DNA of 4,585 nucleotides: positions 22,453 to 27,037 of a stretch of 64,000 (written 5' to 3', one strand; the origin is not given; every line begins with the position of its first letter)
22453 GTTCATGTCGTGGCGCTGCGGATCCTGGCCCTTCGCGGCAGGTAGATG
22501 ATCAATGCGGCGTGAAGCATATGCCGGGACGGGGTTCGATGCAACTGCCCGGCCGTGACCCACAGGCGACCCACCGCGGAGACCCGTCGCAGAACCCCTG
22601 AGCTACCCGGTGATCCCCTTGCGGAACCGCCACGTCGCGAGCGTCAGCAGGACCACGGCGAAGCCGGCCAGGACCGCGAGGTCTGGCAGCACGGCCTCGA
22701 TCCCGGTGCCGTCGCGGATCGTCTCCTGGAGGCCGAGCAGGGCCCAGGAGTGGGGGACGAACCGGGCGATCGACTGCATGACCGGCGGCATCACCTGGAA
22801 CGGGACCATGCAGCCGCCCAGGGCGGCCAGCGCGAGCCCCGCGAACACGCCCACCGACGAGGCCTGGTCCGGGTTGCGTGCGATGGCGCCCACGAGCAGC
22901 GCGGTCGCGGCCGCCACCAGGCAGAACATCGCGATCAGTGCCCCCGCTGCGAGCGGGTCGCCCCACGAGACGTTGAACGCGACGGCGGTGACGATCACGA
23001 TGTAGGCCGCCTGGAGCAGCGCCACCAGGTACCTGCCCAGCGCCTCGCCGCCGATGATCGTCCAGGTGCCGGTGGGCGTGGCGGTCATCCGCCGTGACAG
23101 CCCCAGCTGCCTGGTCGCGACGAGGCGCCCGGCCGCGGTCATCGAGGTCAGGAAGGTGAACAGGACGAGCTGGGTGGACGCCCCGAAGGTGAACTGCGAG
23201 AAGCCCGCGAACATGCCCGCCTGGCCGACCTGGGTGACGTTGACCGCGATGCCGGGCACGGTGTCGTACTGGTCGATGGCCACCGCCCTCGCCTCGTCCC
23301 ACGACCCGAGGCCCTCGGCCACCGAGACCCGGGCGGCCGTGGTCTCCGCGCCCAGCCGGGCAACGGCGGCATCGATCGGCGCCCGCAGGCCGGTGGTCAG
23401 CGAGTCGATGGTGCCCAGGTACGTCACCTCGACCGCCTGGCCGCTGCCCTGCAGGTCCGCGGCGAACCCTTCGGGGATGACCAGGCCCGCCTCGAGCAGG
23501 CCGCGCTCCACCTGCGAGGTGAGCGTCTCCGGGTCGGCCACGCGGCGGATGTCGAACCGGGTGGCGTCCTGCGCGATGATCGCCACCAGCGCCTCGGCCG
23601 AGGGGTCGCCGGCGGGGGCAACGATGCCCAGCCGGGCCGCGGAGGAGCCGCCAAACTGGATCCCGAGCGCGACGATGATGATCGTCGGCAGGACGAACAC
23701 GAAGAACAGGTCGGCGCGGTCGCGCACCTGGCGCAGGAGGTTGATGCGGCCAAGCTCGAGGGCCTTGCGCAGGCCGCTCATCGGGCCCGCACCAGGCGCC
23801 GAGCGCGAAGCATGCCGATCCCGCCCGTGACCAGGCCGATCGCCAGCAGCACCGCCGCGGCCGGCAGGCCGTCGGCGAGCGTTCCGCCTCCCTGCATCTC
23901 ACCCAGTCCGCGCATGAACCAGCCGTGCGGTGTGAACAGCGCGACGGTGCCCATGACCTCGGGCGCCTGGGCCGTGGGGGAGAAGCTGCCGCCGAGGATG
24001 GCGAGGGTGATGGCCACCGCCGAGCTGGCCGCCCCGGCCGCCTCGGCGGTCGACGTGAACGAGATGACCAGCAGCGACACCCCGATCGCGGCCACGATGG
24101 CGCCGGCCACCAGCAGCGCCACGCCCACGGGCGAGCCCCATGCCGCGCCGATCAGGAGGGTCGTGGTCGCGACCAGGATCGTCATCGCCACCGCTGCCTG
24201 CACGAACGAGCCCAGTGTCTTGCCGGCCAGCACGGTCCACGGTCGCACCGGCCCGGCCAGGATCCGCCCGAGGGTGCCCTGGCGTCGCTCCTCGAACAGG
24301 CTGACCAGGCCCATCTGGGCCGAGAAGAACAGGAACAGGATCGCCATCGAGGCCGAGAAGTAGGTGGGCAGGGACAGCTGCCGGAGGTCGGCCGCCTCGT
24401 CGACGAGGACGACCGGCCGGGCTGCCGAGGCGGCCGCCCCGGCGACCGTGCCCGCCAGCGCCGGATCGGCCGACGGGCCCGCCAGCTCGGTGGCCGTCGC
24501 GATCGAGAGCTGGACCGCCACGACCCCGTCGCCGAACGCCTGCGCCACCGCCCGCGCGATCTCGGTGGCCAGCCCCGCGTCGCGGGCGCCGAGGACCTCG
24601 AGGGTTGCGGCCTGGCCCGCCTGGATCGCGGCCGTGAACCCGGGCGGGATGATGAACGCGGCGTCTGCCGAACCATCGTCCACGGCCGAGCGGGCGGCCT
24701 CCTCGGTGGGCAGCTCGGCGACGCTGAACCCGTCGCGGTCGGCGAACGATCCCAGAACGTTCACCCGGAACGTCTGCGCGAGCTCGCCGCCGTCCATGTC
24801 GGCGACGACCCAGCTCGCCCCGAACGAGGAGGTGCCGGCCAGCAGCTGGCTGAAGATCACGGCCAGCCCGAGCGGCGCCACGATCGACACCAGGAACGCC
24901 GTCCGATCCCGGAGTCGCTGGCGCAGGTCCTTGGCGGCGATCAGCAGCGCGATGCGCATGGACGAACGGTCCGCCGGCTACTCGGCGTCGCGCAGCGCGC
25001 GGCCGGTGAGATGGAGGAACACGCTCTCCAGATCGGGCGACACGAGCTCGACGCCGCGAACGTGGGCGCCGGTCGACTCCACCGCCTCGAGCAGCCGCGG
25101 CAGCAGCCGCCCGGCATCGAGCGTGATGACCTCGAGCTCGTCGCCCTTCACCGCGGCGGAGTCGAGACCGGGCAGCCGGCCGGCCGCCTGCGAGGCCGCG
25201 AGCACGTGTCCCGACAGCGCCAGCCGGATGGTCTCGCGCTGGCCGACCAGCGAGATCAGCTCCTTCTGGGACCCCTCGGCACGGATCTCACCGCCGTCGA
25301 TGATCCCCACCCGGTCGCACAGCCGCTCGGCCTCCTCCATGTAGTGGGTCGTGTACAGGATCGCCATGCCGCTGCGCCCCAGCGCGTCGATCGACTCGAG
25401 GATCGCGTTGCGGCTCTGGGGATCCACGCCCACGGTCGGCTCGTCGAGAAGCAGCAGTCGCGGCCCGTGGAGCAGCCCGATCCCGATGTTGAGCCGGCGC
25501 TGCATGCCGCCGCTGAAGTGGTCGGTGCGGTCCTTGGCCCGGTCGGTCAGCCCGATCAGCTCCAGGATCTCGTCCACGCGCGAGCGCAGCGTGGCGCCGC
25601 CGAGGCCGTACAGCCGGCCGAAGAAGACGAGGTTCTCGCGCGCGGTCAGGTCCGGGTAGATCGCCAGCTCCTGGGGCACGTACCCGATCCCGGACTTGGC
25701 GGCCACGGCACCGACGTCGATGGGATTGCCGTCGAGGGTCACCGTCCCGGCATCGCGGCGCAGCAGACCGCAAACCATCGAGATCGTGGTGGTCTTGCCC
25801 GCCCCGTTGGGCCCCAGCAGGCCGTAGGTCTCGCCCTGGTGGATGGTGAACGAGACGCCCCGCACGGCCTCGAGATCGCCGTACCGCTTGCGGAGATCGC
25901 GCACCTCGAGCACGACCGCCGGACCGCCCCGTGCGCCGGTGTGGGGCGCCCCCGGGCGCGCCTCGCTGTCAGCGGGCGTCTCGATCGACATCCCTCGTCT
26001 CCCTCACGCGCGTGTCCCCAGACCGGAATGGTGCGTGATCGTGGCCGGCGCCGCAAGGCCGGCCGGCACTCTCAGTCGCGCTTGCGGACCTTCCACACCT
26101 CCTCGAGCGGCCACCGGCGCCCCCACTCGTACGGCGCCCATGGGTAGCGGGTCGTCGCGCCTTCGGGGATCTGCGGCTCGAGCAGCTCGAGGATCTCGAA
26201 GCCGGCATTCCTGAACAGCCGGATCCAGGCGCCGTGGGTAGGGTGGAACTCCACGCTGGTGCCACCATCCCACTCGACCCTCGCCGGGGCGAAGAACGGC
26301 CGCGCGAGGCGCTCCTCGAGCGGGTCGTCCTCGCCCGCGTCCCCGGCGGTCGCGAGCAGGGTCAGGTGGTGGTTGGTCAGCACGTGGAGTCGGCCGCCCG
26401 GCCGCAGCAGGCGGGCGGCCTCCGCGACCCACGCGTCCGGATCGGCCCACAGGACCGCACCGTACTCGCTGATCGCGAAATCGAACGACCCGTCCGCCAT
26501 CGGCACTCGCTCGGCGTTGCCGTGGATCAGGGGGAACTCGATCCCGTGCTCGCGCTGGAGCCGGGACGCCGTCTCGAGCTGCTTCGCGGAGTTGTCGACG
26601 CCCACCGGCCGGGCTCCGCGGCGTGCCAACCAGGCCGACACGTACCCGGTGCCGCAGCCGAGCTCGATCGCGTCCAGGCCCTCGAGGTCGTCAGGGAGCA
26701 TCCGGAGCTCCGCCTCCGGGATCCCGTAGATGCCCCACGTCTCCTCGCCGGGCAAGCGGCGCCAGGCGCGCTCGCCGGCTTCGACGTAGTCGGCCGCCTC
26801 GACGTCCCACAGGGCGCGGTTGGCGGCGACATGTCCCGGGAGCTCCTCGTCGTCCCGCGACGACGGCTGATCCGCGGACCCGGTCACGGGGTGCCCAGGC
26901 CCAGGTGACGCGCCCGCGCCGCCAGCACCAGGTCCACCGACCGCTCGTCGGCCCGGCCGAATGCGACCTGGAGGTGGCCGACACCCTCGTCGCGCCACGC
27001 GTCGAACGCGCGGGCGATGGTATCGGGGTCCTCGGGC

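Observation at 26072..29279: Candidate queuine/queuosine salvage operon: Qng1-like, nucleoside 2-deoxyribosyltransferase-like, F420-dependent LLM oxidoreductase, SAM methyltransferase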

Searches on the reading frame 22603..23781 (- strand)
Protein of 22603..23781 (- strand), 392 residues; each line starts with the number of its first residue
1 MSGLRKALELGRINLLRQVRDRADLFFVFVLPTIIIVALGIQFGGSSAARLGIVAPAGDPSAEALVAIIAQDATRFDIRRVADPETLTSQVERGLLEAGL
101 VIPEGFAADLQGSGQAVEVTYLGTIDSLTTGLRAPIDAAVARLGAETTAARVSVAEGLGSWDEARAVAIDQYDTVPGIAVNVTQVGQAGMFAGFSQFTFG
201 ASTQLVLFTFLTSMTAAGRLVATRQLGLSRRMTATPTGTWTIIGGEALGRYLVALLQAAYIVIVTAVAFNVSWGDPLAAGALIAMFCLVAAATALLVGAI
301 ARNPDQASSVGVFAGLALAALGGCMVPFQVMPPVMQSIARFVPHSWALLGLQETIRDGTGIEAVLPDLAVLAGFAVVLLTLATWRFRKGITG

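Call 60: search_protein_families(library=pfam, proteins=[window:22603-23781:-], max_evalue=0.00001)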
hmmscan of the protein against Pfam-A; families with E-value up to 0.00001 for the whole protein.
window:22603-23781:- (392 aa): 2 families
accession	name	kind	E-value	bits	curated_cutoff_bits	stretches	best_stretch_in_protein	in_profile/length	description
PF12698.13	ABC2_membrane_3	-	6.6e-32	111.4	31.6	1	25-383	4-346/347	ABC-2 family transporter protein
PF01061.29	ABC2_membrane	-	1.2e-15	58.1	26.9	1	203-353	52-208/211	ABC-2 type transporter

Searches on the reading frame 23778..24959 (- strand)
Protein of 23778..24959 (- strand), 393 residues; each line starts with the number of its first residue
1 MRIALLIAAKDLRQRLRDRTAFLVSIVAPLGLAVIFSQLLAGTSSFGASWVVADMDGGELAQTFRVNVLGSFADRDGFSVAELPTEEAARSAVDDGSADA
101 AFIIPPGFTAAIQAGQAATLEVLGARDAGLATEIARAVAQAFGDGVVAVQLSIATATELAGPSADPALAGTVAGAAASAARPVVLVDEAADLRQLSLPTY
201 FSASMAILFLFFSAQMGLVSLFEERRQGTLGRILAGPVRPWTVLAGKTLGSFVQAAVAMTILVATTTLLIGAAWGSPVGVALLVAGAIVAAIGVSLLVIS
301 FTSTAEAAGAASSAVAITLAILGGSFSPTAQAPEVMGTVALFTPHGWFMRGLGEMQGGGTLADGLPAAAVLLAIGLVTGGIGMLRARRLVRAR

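Call 60: search_protein_families(library=pfam, proteins=[window:23778-24959:-], max_evalue=0.00001)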
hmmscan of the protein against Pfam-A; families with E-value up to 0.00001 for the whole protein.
window:23778-24959:- (393 aa): 3 families
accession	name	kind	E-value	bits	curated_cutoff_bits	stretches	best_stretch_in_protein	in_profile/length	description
PF12698.13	ABC2_membrane_3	-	1.6e-28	100.2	31.6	1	22-383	3-346/347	ABC-2 family transporter protein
PF01061.29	ABC2_membrane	-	2.5e-17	63.6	26.9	1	204-352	56-206/211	ABC-2 type transporter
PF12679.13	ABC2_membrane_2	-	5.1e-17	62.5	27.2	1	6-374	2-266/283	ABC-2 family transporter protein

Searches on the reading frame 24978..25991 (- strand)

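Call 60: search_protein_families(library=pfam, proteins=[window:24978-25991:-], max_evalue=0.00001)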
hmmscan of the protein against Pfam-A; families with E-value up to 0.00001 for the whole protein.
window:24978-25991:- (337 aa): 2 families
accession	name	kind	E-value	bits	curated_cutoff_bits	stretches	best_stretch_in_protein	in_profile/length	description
PF00005.33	ABC_tran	-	8.3e-34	117.6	25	1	44-186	2-136/137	ABC transporter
PF13304.12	AAA_21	-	1.6e-09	38.7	27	1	149-216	228-298/304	AAA domain, putative AbiEii toxin, Type IV TA system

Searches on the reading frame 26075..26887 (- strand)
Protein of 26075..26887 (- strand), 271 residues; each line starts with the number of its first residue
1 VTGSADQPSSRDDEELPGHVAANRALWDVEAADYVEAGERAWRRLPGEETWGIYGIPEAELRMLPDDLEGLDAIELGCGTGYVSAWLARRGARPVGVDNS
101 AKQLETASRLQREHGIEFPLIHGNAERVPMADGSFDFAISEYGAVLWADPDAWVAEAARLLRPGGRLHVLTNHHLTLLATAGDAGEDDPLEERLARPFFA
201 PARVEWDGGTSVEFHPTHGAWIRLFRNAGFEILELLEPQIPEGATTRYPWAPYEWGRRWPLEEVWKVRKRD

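Call 3: search_protein_families(library=pfam, proteins=[window:26075-26887:-], max_evalue=0.01)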
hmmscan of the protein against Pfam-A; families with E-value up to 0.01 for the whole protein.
seq(271 aa): 7 families
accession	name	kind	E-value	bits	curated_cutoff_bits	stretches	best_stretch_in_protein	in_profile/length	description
PF08241.18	Methyltransf_11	-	5.7e-22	78.6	21.2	1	75-168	2-94/95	Methyltransferase domain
PF13649.12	Methyltransf_25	-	4.9e-20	72.5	27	1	74-165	2-97/97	Methyltransferase domain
PF13847.12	Methyltransf_31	-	8.2e-14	52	27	1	70-171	4-111/145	Methyltransferase domain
PF01209.24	Ubie_methyltran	-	1.2e-11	44.9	20.1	1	67-176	45-158/233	ubiE/COQ5 methyltransferase family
PF08242.18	Methyltransf_12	-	3.7e-11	44.1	30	1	74-167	1-98/98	Methyltransferase domain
PF13489.12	Methyltransf_23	-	1.1e-10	42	27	1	61-234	14-163/164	Methyltransferase domain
PF05175.20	MTS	-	2.2e-07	31.1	23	1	64-176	27-145/170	Methyltransferase small domain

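Call 4: search_protein_families(library=ncbifam, proteins=[window:26075-26887:-], max_evalue=0.01)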
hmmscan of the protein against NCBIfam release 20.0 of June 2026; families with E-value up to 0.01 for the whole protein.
seq(271 aa): 27 families (the best 25 are shown)
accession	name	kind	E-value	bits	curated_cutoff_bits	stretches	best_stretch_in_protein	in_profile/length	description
NF045667.1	MTase_DVU1556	equivalog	2.2e-18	66.5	155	1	74-232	27-162/213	DVU_1556 family methyltransferase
TIGR01934.1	MenG_MenH_UbiE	subfamily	9e-13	48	158.35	1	70-174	40-146/223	ubiquinone/menaquinone biosynthesis methyltransferase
TIGR02072.1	BioC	equivalog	5.6e-12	46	184.95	1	70-176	35-139/244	malonyl-ACP O-methyltransferase BioC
NF045825.1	FAmtase_mtf2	equivalog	1.8e-11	43.8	400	1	67-169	56-158/248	fatty-acid O-methyltransferase Mtf2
NF001244.0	PRK00216.1-5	equivalog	9.5e-11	41.4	216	1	72-173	51-157/236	bifunctional demethylmenaquinone methyltransferase/2-methoxy-6-polyprenyl-1,4-benzoquinol methylase UbiE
NF045823.1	PthPhpthDimycoMt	equivalog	1.2e-10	41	300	1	67-168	64-165/256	phthiotriol/phenolphthiotriol dimycocerosates methyltransferase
NF001241.0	PRK00216.1-2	equivalog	2.7e-10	40.3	327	1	71-170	53-148/231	demethylmenaquinone methyltransferase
NF043040.1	corrin_prot_MT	hypoth_equivalog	3e-10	39.9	180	1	70-169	42-147/216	corrinoid protein-associated methyltransferase CpaM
NF041537.1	ArsM_AhpD_UU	exception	3.9e-10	39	510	1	69-169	76-180/345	arsenite methyltransferase/AhpD domain selenoprotein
NF047649.1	MTase_UXPK_star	exception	8.9e-10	38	460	1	73-169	81-181/283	methyltransferase/UXPK-star double selenoprotein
TIGR01983.1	UbiG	equivalog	1.2e-08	34.5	102.95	1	66-171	46-153/228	bifunctional 2-polyprenyl-6-hydroxyphenol methylase/3-demethylubiquinol 3-O-methyltransferase UbiG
TIGR02021.1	BchM-ChlM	equivalog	2.5e-08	33.6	158.9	1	58-114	42-100/218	magnesium protoporphyrin IX methyltransferase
NF008823.0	PRK11873.1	subfamily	2.9e-08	33.5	263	1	72-169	80-181/272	arsenite methyltransferase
NF007610.0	PRK10258.1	equivalog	7.4e-08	32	342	1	73-187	46-158/251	malonyl-ACP O-methyltransferase BioC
TIGR04290.1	meth_Rta_06860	hypoth_equivalog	1.1e-07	31.5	300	1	62-136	42-117/226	TIGR04290 family methyltransferase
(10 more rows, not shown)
